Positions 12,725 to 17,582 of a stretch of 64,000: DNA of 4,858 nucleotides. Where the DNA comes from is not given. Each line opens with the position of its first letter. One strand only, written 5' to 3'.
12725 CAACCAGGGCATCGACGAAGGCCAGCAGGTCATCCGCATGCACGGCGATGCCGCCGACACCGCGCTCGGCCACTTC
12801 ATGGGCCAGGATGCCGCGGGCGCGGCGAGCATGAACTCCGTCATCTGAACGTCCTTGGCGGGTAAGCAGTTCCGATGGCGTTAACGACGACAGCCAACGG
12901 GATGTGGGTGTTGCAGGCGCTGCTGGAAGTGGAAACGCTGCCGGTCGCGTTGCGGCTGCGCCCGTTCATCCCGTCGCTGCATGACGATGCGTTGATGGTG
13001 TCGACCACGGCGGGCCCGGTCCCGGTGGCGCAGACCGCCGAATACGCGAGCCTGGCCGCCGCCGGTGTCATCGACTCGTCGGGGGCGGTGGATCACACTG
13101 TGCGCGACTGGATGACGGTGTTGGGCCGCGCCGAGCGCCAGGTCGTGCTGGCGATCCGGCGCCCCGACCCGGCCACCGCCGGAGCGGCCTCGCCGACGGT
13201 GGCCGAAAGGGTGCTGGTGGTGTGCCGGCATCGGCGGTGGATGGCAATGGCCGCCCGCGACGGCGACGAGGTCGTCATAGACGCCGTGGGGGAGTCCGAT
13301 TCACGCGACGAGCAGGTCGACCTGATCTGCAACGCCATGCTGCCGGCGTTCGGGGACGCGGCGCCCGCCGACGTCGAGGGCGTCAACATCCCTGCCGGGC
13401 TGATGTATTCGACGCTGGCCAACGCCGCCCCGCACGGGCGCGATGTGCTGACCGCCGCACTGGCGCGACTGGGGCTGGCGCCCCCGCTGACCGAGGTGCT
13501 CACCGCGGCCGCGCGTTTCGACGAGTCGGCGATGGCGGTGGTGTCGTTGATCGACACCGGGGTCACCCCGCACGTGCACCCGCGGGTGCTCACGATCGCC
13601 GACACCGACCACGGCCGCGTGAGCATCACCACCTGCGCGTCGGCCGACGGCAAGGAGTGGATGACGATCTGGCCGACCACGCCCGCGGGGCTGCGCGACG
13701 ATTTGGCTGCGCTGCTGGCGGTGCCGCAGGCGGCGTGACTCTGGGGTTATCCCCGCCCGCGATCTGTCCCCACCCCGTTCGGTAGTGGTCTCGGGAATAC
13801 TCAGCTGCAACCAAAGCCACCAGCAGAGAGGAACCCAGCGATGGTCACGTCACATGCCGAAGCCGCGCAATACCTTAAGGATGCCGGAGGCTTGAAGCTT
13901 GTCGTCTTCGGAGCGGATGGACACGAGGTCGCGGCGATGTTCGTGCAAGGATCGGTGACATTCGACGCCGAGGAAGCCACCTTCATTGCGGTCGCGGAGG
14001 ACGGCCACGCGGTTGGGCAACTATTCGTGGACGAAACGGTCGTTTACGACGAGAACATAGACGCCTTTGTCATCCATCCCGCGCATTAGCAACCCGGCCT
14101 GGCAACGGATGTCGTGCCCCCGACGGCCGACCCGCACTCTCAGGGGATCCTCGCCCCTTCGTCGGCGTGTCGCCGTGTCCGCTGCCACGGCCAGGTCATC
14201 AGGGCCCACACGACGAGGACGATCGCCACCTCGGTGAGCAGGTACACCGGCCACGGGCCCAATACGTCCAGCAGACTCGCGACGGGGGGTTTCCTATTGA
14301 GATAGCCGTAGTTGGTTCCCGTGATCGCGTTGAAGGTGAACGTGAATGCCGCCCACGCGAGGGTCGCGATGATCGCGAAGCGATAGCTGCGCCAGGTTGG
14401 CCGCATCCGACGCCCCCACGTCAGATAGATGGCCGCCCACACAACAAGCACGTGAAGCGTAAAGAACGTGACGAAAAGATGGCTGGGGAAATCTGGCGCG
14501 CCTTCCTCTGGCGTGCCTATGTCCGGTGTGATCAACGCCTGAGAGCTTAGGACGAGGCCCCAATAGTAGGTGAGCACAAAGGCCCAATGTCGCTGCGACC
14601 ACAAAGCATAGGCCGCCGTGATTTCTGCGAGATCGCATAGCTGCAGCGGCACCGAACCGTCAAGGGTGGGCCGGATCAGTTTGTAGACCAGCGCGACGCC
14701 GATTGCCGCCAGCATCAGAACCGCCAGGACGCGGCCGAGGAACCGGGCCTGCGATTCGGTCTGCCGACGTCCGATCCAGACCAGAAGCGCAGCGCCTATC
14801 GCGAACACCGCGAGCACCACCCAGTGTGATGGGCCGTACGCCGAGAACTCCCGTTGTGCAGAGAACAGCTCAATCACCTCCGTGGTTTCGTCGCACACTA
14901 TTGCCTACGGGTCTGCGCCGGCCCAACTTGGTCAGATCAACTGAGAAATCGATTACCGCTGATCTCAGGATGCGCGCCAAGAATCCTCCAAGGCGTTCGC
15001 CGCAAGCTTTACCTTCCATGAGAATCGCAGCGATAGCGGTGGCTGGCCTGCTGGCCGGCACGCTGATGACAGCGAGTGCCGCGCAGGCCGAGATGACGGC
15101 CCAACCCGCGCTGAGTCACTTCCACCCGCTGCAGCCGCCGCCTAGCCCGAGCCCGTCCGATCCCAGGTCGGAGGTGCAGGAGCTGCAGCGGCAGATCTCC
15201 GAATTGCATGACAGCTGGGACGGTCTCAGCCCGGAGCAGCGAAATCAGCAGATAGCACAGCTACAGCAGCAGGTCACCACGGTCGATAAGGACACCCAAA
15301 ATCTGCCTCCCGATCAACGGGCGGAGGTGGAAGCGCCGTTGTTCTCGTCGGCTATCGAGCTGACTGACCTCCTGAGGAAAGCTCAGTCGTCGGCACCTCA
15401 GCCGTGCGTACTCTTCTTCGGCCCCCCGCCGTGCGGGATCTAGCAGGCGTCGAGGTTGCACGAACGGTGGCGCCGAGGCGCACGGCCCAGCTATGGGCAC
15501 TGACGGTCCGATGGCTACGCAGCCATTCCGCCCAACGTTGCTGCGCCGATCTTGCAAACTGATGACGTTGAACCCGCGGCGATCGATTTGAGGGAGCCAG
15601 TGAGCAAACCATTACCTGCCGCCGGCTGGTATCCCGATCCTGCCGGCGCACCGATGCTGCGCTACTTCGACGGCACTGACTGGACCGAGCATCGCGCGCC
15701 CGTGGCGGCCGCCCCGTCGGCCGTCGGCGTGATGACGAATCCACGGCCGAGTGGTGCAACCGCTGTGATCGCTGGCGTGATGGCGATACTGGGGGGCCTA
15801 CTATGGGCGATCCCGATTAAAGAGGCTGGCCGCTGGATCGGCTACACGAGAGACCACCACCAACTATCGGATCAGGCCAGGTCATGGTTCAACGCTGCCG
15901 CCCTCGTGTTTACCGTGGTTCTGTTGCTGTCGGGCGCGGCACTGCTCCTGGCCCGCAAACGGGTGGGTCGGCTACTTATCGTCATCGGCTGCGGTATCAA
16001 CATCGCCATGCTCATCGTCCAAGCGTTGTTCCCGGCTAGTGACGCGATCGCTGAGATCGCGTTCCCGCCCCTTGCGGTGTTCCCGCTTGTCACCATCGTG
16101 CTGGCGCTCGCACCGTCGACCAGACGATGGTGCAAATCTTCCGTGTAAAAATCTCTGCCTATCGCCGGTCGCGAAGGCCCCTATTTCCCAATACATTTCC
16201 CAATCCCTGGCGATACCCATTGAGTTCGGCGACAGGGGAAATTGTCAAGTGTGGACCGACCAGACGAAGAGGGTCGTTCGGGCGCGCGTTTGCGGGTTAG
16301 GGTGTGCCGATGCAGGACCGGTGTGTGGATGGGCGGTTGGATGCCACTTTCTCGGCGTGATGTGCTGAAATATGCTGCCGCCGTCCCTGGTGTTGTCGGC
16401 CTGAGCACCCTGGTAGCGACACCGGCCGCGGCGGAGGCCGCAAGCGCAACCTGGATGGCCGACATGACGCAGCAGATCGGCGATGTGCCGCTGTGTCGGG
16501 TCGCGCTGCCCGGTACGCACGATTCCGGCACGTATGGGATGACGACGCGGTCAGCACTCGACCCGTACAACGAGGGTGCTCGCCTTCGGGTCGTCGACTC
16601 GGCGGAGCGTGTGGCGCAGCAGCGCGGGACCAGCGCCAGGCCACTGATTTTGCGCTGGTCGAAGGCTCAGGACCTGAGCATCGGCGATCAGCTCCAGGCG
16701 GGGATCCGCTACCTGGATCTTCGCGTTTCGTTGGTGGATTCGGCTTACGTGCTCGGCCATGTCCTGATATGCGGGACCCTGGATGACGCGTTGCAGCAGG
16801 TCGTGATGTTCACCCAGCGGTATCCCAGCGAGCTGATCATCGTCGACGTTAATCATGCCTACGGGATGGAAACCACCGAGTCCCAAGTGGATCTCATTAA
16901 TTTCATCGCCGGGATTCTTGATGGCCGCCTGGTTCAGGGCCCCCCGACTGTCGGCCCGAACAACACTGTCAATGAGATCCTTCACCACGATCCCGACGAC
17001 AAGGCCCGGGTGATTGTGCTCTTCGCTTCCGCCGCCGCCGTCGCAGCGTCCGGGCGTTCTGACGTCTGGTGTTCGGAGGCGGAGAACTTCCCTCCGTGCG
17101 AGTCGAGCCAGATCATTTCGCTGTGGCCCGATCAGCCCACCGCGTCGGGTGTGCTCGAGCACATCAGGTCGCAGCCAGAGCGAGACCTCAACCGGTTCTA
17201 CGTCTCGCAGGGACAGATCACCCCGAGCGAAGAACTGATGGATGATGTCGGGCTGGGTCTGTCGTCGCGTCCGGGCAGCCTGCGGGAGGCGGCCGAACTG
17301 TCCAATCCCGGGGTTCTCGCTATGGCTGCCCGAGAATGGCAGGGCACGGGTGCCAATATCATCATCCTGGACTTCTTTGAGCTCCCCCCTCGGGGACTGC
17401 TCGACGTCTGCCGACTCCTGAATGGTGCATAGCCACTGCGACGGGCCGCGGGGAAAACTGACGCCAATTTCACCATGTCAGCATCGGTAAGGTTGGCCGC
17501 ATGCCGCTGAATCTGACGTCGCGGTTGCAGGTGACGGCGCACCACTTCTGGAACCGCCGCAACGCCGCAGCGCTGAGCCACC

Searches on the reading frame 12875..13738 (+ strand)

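Call 70: search_protein_families(library=pfam, proteins=[window:12875-13738:+], max_evalue=0.001)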
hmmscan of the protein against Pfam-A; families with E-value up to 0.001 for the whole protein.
window:12875-13738:+ (287 aa): 1 family
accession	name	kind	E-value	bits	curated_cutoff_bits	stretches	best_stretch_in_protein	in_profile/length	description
PF14011.11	ESX-1_EspG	-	2.6e-26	93.2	27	1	6-277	1-243/245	EspG family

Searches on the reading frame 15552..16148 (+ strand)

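Call 70: search_protein_families(library=pfam, proteins=[window:15552-16148:+], max_evalue=0.001)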
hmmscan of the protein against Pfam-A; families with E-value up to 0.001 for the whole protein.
window:15552-16148:+ (198 aa): 1 family
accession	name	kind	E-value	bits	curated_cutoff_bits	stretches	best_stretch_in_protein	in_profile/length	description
PF10708.14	DUF2510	-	1.1e-13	51.1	24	1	24-56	1-34/35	Protein of unknown function (DUF2510)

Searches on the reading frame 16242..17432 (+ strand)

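Call 70: search_protein_families(library=pfam, proteins=[window:16242-17432:+], max_evalue=0.001)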
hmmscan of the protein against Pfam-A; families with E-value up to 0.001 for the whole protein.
window:16242-17432:+ (396 aa): 1 family
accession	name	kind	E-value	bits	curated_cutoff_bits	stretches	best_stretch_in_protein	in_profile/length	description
PF10518.14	TAT_signal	-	0.00095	19.4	22.7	0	36-54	2-20/21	TAT (twin-arginine translocation) pathway signal sequence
